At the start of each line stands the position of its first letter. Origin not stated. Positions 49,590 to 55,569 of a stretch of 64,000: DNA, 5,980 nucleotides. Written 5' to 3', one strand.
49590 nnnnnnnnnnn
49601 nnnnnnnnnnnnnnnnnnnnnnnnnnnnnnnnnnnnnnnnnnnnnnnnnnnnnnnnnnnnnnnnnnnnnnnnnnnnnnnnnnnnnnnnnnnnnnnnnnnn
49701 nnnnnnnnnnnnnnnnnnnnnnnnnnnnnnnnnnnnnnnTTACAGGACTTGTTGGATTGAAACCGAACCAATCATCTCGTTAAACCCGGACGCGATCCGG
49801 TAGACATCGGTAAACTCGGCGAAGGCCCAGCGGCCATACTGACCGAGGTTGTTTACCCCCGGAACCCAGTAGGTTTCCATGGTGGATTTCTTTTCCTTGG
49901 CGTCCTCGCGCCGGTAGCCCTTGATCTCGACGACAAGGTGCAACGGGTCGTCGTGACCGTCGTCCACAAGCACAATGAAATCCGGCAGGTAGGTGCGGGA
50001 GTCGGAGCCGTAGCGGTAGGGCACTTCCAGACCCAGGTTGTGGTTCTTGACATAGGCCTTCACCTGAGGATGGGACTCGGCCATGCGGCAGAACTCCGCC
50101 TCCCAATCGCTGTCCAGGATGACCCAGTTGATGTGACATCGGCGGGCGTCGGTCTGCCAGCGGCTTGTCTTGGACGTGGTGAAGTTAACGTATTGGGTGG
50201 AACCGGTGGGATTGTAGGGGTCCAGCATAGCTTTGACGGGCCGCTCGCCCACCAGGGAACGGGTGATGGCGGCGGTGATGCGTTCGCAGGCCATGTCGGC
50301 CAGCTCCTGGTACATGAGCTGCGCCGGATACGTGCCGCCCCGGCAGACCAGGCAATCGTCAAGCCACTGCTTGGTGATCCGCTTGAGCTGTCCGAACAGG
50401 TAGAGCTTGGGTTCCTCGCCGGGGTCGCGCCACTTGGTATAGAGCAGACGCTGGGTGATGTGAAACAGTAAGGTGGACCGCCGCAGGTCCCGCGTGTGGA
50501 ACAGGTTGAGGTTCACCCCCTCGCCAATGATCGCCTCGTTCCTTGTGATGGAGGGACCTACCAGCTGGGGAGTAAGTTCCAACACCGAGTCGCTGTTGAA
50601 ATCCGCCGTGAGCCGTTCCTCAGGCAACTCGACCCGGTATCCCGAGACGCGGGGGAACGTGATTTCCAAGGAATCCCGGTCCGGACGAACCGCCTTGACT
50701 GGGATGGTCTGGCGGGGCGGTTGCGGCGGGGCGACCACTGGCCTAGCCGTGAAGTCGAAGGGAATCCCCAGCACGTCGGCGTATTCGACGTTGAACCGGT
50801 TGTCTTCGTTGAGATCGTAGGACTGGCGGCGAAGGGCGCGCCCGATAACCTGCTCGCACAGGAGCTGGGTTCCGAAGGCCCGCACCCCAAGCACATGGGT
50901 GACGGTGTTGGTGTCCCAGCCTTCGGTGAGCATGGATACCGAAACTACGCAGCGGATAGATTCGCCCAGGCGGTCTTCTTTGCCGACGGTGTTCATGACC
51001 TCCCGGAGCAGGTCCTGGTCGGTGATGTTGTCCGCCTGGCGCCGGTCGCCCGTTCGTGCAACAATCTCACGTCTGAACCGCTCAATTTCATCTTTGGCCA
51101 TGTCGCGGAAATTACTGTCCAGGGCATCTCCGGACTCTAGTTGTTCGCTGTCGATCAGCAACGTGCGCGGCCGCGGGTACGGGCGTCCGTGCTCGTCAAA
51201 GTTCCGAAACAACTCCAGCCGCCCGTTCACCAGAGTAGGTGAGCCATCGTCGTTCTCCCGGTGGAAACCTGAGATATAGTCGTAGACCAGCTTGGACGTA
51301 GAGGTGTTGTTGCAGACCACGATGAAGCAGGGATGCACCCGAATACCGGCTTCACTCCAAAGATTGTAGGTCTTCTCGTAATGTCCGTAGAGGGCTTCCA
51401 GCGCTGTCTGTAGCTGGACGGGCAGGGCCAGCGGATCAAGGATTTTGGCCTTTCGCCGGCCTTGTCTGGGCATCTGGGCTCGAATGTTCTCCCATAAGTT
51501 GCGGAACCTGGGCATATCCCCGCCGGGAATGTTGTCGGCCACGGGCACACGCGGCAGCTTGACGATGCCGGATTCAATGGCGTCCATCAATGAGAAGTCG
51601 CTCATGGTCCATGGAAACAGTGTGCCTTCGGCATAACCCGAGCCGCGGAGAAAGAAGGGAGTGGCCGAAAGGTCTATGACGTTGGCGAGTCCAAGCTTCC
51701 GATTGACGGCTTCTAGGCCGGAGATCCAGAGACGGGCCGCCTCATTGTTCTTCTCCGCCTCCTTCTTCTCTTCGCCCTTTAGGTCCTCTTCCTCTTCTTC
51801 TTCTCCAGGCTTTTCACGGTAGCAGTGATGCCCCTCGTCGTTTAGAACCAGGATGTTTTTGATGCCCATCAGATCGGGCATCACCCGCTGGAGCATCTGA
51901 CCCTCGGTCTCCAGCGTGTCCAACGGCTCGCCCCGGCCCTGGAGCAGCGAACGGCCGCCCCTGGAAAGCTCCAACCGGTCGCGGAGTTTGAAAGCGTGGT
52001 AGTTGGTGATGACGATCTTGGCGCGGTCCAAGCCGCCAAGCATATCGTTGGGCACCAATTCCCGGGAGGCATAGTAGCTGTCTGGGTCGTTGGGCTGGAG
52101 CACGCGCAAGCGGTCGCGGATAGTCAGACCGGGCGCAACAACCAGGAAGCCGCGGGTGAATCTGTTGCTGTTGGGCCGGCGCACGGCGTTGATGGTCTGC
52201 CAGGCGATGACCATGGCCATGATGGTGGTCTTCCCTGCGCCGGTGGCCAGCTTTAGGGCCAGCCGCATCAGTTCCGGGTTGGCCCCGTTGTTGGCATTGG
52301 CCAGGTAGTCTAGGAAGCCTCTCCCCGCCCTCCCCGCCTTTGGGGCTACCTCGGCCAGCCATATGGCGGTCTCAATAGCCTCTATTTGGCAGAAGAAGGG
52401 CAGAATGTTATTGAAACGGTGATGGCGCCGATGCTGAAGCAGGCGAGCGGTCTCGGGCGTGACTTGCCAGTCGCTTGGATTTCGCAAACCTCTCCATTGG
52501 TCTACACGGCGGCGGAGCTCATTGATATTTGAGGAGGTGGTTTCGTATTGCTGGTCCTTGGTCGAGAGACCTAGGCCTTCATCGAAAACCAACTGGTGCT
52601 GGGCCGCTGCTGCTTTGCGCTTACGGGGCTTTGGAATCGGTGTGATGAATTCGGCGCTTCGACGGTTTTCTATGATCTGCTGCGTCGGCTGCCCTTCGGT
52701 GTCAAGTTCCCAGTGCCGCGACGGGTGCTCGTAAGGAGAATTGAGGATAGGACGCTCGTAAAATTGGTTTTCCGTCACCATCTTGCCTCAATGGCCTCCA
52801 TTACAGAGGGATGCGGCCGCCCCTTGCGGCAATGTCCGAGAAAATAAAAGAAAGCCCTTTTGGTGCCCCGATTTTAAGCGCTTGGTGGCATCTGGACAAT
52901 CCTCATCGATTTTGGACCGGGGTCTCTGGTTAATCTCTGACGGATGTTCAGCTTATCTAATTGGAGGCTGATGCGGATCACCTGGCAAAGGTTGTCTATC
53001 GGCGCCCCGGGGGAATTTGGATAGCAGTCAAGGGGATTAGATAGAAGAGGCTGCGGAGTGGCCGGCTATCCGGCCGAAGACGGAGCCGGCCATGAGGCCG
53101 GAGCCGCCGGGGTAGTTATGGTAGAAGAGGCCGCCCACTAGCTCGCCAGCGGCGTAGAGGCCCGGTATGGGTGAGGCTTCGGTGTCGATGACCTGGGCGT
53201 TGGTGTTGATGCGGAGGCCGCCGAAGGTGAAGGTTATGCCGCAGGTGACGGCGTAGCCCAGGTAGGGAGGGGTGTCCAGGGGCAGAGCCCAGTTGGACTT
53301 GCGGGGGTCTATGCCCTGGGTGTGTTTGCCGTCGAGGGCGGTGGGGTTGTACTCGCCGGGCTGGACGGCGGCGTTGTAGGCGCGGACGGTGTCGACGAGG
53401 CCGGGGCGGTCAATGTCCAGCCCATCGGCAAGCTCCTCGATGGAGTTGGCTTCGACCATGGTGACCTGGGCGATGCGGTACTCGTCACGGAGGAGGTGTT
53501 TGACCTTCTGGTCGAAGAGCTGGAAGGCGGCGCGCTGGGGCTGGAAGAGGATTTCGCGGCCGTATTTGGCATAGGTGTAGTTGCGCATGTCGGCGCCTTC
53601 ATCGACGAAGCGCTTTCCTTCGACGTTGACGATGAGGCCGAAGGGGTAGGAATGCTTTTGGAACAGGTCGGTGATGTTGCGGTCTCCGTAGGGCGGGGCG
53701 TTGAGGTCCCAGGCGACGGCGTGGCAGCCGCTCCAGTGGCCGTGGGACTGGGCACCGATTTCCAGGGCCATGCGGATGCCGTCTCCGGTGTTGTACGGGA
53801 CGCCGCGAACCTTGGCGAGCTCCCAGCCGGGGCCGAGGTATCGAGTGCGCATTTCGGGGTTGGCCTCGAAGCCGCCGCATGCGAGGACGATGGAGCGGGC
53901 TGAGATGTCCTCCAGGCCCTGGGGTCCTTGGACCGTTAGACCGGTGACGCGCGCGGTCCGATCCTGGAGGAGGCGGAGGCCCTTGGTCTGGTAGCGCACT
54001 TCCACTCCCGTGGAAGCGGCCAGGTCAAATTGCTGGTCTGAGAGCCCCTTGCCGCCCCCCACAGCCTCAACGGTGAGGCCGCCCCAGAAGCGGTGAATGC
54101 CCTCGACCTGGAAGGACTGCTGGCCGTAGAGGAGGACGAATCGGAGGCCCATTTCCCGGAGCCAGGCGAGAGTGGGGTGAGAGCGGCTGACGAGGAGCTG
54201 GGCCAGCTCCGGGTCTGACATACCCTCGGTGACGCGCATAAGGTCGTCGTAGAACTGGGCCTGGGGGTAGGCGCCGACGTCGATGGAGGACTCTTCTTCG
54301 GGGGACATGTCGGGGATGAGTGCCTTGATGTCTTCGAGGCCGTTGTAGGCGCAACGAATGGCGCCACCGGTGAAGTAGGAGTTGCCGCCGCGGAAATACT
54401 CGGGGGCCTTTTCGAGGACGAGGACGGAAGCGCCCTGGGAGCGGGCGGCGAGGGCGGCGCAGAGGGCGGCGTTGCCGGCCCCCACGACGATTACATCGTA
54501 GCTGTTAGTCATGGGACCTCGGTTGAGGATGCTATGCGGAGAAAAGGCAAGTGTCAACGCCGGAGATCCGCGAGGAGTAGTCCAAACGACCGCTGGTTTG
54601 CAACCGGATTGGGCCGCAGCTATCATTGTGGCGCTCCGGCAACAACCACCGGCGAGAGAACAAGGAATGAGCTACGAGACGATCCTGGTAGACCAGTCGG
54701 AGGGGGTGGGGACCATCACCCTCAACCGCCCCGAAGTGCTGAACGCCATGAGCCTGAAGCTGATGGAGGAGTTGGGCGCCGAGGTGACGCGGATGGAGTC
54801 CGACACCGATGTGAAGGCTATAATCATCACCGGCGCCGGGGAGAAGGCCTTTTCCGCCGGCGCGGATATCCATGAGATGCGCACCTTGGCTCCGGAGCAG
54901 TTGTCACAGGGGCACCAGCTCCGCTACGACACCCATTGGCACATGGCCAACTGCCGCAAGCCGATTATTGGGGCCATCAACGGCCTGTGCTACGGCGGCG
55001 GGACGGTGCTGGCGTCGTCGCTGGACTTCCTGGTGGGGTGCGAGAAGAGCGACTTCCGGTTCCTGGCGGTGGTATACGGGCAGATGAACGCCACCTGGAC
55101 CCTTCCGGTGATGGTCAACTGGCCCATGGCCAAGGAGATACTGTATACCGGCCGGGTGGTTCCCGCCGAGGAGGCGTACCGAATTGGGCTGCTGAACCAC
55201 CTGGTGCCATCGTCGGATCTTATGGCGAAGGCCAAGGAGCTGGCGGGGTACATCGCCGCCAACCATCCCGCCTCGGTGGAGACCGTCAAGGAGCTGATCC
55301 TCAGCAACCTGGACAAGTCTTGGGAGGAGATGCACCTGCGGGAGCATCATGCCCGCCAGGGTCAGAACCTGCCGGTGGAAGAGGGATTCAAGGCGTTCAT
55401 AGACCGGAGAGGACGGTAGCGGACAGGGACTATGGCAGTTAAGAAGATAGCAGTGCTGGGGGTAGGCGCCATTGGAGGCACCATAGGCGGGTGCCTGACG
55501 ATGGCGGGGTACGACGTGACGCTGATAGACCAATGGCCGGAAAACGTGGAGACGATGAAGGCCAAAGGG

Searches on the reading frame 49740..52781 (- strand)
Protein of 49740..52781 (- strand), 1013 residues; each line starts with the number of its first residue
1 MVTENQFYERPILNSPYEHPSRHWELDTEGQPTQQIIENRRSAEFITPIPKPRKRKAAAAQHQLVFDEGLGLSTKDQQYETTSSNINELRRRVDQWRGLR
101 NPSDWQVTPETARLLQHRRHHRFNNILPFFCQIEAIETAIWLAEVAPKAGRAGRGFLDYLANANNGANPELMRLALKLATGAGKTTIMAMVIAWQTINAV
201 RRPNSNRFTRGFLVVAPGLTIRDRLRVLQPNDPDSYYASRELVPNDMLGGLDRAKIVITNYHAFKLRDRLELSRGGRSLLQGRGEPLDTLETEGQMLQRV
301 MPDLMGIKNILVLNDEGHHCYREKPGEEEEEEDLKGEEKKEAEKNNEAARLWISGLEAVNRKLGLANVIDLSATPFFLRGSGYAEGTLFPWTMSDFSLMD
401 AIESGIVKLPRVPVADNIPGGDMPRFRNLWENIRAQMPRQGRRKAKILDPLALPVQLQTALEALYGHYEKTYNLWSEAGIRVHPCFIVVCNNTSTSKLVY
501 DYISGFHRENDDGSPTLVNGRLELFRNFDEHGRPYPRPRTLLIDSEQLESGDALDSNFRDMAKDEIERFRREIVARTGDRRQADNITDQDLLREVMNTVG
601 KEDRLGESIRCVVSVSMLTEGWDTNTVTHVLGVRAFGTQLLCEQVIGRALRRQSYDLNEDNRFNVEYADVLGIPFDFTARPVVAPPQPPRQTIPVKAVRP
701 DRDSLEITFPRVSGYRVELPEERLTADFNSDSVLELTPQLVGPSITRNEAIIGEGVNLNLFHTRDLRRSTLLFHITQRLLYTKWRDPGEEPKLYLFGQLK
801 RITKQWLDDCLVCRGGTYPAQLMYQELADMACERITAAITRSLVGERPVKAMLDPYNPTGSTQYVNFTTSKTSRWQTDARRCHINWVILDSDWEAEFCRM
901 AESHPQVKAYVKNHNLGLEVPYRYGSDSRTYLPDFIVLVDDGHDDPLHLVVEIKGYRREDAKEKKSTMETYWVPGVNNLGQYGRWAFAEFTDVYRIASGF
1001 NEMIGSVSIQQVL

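Call 22: search_protein_families(library=pfam, proteins=[window:49740-52781:-])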
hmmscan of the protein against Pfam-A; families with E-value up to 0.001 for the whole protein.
window:49740-52781:- (1013 aa): 2 families
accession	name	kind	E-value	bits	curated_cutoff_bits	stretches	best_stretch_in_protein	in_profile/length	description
PF04851.21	ResIII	-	7.1e-07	29.7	22.5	1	132-375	8-162/164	Type III restriction enzyme, res subunit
PF19778.5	RE_endonuc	-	2.7e-06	27.6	23.4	1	887-965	8-82/108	Endonuclease domain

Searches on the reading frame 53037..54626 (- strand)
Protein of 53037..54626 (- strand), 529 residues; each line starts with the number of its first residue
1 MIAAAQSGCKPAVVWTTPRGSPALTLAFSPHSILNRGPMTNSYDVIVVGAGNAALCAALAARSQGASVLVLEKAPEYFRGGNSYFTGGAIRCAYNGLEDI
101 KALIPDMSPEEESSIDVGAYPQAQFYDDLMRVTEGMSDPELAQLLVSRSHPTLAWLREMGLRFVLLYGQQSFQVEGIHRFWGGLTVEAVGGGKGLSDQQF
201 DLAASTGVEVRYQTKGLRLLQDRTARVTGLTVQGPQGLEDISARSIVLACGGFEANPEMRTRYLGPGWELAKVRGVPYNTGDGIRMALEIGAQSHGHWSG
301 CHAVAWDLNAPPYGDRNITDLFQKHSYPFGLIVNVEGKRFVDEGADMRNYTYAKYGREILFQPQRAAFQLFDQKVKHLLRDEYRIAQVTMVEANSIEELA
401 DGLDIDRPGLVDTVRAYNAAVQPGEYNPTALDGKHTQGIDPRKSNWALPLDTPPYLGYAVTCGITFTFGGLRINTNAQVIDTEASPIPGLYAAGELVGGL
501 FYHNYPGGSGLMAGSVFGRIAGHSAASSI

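Call 22: search_protein_families(library=pfam, proteins=[window:53037-54626:-])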
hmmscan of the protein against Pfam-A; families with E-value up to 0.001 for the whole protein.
window:53037-54626:- (529 aa): 6 families
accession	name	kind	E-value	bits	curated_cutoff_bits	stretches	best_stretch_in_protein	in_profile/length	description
PF00890.30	FAD_binding_2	-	9.2e-44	150.7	20.4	1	44-509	1-411/414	FAD binding domain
PF03486.20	HI0933_like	-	1.1e-08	35.3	50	1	44-77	2-35/244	HI0933-like protein Rossmann domain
PF01266.30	DAO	-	2.9e-08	34.1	27.9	1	44-253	1-205/353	FAD dependent oxidoreductase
PF12831.13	FAD_oxidored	-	3.2e-07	30.4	27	1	44-82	1-37/416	FAD dependent oxidoreductase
PF07992.20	Pyr_redox_2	-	2.6e-05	24.2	26.1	1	43-256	1-113/291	Pyridine nucleotide-disulphide oxidoreductase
PF13450.12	NAD_binding_8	-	4.6e-05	24.1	21.9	1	47-76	1-30/68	NAD(P)-binding Rossmann-like domain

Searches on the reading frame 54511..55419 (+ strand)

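Call 23: search_protein_families(library=pfam, proteins=[window:54511-55419:+])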
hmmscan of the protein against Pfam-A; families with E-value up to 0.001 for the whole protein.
window:54511-55419:+ (302 aa): 2 families
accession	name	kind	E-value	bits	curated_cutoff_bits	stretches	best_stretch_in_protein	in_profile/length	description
PF00378.25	ECH_1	-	7.8e-45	153.6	27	1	62-300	2-244/251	Enoyl-CoA hydratase/isomerase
PF16113.10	ECH_2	-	3.9e-30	105.9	27.2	1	66-263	1-202/335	Enoyl-CoA hydratase/isomerase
